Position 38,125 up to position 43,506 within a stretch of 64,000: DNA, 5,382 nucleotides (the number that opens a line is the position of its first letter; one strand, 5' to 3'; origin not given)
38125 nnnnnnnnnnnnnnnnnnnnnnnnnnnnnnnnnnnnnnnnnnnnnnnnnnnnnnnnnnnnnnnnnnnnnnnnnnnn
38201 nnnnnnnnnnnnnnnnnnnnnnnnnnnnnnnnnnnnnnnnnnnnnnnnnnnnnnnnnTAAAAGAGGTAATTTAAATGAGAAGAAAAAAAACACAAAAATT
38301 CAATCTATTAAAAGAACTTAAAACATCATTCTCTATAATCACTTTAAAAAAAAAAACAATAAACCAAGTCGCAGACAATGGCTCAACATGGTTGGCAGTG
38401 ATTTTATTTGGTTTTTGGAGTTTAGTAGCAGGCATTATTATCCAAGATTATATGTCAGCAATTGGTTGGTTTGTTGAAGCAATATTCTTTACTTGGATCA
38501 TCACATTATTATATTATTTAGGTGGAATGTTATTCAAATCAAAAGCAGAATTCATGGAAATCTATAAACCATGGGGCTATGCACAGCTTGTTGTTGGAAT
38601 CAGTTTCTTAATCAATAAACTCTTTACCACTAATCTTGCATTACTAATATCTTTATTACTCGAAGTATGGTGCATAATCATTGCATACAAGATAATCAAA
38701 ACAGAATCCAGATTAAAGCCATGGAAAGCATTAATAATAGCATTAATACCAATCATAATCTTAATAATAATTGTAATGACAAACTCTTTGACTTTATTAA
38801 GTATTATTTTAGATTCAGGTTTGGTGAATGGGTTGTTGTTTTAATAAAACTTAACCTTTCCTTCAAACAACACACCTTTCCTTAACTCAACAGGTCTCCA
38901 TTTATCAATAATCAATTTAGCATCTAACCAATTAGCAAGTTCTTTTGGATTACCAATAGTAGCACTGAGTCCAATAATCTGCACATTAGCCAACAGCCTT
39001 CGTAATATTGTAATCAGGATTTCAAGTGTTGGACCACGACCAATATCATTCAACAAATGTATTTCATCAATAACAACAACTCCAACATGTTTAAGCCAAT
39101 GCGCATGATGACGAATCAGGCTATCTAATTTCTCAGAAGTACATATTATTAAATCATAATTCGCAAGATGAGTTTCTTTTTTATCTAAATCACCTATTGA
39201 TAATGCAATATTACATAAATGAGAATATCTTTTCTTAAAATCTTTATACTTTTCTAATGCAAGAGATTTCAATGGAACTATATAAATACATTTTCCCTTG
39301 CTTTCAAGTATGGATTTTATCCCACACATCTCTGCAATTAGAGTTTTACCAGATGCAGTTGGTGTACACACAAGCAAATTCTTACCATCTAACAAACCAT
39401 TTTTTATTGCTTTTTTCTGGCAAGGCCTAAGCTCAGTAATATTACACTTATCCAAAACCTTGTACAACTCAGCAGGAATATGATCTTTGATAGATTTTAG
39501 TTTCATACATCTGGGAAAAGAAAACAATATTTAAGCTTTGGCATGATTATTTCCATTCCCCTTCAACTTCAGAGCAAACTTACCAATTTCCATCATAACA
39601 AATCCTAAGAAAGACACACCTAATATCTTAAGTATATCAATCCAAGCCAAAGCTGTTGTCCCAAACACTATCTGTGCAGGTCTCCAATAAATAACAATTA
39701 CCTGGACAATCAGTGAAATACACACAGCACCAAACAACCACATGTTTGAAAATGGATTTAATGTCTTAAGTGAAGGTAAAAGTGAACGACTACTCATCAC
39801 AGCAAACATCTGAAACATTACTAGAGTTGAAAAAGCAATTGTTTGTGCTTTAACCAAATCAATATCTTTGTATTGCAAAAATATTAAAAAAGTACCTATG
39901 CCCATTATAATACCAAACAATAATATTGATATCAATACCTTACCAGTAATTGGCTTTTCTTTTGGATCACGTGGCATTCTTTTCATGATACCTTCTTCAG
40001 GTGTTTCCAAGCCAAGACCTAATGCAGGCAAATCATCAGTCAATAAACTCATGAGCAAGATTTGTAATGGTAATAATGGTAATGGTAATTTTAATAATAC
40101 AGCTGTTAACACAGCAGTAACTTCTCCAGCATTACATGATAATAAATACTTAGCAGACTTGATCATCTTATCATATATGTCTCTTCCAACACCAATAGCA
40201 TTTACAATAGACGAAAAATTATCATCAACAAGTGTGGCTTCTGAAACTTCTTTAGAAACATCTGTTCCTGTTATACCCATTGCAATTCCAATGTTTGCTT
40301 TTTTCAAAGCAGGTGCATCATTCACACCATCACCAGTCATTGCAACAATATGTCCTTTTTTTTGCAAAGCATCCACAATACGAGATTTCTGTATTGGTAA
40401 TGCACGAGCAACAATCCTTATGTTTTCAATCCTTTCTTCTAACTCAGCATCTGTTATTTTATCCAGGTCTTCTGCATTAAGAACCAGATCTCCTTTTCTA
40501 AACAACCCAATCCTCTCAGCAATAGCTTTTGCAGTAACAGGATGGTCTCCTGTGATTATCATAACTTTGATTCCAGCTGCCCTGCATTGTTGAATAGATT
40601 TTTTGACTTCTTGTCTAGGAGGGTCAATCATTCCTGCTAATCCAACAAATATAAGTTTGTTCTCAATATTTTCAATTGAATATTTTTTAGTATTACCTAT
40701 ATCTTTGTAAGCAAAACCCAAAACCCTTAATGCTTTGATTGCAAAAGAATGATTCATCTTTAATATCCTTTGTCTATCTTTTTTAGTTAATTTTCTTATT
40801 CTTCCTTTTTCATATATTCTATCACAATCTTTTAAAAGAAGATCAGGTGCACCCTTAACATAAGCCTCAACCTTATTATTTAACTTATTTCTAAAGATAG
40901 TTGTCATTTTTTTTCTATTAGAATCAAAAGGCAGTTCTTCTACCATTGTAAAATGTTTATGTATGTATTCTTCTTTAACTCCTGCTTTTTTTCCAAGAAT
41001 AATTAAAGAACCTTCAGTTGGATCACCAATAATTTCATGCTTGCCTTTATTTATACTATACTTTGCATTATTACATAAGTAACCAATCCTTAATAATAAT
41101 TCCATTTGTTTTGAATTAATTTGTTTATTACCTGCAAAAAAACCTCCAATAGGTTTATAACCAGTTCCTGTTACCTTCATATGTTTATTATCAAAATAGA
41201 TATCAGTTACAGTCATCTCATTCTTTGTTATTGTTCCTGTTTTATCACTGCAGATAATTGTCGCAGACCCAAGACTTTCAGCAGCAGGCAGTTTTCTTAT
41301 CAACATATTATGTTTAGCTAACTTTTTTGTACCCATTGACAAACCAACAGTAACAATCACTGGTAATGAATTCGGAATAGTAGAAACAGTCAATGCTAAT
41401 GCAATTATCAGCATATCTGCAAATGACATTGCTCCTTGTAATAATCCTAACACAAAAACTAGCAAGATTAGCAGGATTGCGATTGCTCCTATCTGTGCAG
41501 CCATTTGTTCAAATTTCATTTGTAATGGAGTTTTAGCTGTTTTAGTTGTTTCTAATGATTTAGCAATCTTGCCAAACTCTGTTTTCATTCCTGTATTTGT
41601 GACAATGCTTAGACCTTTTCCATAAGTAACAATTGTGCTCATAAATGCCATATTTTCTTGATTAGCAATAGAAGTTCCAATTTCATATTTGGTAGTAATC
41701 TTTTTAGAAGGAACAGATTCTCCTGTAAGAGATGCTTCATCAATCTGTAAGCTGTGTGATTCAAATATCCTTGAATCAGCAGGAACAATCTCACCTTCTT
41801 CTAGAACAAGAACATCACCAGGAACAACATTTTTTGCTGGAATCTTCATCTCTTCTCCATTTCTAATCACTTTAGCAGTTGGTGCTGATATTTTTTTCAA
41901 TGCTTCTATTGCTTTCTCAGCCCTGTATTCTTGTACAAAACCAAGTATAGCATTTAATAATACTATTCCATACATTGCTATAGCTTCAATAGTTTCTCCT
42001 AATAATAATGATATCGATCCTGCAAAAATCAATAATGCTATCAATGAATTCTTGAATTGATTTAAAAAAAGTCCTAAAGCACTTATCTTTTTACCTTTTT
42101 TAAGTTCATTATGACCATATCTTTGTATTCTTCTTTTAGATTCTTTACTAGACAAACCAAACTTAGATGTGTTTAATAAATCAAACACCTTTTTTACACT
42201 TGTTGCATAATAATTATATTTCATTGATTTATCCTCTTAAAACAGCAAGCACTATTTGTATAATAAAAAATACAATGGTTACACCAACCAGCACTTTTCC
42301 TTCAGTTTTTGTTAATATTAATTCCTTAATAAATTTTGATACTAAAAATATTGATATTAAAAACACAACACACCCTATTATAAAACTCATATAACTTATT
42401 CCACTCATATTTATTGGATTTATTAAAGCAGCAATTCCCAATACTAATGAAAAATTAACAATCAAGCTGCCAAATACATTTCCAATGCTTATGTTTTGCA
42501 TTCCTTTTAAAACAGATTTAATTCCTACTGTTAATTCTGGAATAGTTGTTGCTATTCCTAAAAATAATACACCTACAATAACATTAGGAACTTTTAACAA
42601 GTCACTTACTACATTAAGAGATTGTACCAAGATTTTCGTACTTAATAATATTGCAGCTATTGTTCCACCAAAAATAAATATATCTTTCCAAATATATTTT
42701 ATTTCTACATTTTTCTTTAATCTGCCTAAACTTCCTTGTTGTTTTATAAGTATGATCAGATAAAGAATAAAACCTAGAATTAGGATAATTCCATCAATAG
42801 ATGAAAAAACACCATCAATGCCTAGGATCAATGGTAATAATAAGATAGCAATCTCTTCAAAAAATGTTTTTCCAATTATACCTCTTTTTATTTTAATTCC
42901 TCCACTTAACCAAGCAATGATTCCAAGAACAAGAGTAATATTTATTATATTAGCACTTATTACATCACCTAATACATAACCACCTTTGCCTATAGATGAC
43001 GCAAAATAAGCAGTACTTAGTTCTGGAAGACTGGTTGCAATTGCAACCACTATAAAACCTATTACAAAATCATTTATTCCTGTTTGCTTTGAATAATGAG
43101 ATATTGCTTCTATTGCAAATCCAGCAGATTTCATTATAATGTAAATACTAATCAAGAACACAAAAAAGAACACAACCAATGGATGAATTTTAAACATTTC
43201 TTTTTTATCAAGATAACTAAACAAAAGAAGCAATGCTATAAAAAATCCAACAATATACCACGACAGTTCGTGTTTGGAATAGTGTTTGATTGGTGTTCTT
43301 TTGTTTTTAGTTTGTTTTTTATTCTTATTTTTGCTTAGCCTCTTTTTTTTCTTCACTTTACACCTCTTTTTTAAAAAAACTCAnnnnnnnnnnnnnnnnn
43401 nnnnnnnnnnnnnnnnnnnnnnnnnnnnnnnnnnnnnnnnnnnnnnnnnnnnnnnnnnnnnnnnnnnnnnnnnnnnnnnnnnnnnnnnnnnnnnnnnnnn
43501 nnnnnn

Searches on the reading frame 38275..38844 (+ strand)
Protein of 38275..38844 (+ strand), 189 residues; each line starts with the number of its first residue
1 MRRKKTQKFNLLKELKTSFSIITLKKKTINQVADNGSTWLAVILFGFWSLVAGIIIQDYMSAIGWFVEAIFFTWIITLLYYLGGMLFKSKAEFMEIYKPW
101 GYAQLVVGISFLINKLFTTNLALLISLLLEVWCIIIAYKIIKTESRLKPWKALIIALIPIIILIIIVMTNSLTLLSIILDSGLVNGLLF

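Call 11: search_protein_families(library=pfam, proteins=[window:38275-38844:+], max_evalue=0.0001)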
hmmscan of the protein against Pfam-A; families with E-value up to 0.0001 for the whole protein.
window:38275-38844:+ (189 aa): 1 family
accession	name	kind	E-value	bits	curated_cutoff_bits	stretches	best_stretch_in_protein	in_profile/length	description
PF04893.22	Yip1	-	3.1e-08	34.1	28.6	1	38-167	22-170/173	Yip1 domain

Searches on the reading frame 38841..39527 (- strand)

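Call 8: search_protein_families(library=pfam, proteins=[window:38841-39527:-], max_evalue=0.001)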
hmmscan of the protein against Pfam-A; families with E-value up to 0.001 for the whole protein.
window:38841-39527:- (228 aa): 3 families
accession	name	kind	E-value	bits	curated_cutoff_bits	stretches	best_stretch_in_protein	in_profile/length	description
PF00270.35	DEAD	-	1.1e-34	120.1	26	1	34-196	1-166/167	DEAD/DEAH box helicase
PF04851.21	ResIII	-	3.7e-13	50.1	22.5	1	32-191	3-162/164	Type III restriction enzyme, res subunit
PF22527.2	DEXQc_Suv3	-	3.1e-08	33.8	27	1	53-168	18-114/154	DEXQ-box helicase domain of Suv3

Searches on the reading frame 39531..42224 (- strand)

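Call 8: search_protein_families(library=pfam, proteins=[window:39531-42224:-], max_evalue=0.001)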
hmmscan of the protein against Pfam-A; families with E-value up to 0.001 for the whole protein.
window:39531-42224:- (897 aa): 7 families
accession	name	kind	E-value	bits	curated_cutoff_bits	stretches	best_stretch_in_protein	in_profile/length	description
PF00122.25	E1-E2_ATPase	-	2e-50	171.2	28.1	1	112-305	2-181/181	E1-E2 ATPase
PF00689.26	Cation_ATPase_C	-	3.5e-45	154.4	27.3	1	714-883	1-174/175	Cation transporting ATPase, C-terminus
PF13246.12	Cation_ATPase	-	2.7e-22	79.1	21.7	1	383-470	2-91/91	Cation transport ATPase (P-type)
PF00702.32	Hydrolase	-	1.6e-19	71.5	26.4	1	323-644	3-191/191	haloacid dehalogenase-like hydrolase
PF00690.31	Cation_ATPase_N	-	4.8e-15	55.4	20.4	1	6-72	2-69/69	Cation transporter/ATPase, N-terminus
PF08282.18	Hydrolase_3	-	1.1e-05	25.8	20.9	0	625-677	204-255/255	haloacid dehalogenase-like hydrolase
PF12710.13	HAD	-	0.00012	23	27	0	536-641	88-189/189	haloacid dehalogenase-like hydrolase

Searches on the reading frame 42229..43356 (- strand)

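Call 8: search_protein_families(library=pfam, proteins=[window:42229-43356:-], max_evalue=0.001)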
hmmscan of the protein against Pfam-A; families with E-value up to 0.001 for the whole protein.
window:42229-43356:- (375 aa): 2 families
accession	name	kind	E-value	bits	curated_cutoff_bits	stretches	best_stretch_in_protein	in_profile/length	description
PF01699.29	Na_Ca_ex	-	1.1e-36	126.5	24.9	2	64-204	3-150/151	Sodium/calcium exchanger protein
PF19470.4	DUF6007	-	0.00037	20.8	26.7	1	30-75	10-55/65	Family of unknown function (DUF6007)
